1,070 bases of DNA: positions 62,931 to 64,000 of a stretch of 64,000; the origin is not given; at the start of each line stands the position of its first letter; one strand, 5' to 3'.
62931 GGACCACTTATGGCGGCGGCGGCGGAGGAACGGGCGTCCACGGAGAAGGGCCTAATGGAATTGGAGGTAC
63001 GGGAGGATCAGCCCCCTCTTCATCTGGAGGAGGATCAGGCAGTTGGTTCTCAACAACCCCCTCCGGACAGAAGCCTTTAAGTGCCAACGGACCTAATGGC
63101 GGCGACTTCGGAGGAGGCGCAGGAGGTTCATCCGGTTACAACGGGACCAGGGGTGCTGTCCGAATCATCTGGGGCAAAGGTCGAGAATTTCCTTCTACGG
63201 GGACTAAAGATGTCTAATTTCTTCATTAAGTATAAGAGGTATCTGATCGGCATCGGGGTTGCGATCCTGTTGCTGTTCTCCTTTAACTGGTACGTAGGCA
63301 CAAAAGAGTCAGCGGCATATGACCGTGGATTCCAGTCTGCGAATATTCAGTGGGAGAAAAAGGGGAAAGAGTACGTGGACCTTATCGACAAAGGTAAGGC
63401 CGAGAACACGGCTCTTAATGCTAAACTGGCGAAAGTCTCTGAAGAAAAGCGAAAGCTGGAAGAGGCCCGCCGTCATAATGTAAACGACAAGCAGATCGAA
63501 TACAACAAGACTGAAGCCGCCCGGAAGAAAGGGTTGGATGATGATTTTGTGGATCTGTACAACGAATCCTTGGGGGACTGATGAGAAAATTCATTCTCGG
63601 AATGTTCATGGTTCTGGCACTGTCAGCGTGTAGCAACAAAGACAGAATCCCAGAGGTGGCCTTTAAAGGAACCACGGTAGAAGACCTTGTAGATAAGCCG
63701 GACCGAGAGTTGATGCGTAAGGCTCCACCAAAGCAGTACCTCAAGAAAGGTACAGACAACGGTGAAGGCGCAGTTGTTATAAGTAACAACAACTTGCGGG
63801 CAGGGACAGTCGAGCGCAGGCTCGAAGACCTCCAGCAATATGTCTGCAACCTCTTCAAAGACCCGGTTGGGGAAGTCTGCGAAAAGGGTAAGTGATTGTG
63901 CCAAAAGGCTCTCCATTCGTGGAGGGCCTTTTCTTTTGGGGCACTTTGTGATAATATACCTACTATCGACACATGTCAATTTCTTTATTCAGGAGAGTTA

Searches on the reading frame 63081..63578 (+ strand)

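Call 66: search_protein_families(library=phrogs, proteins=[window:63081-63578:+], max_evalue=0.001)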
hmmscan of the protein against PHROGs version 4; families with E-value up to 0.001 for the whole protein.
window:63081-63578:+ (166 aa): 3 families
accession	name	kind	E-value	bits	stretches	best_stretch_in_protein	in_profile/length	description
phrog_4297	-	lysis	1.1e-41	142.9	1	44-166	4-129/130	Rz-like spanin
phrog_8821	-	lysis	3.3e-10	41.2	1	57-165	15-112/130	Rz-like spanin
phrog_1152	-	lysis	0.00035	21.5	1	48-163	8-113/127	Rz-like spanin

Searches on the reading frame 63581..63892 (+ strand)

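Call 66: search_protein_families(library=phrogs, proteins=[window:63581-63892:+], max_evalue=0.001)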
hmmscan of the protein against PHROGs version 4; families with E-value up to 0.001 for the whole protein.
window:63581-63892:+ (104 aa): 1 family
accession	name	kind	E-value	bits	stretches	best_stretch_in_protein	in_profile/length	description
phrog_1267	-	lysis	6.1e-27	95.6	1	1-104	2-98/119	Rz-like spanin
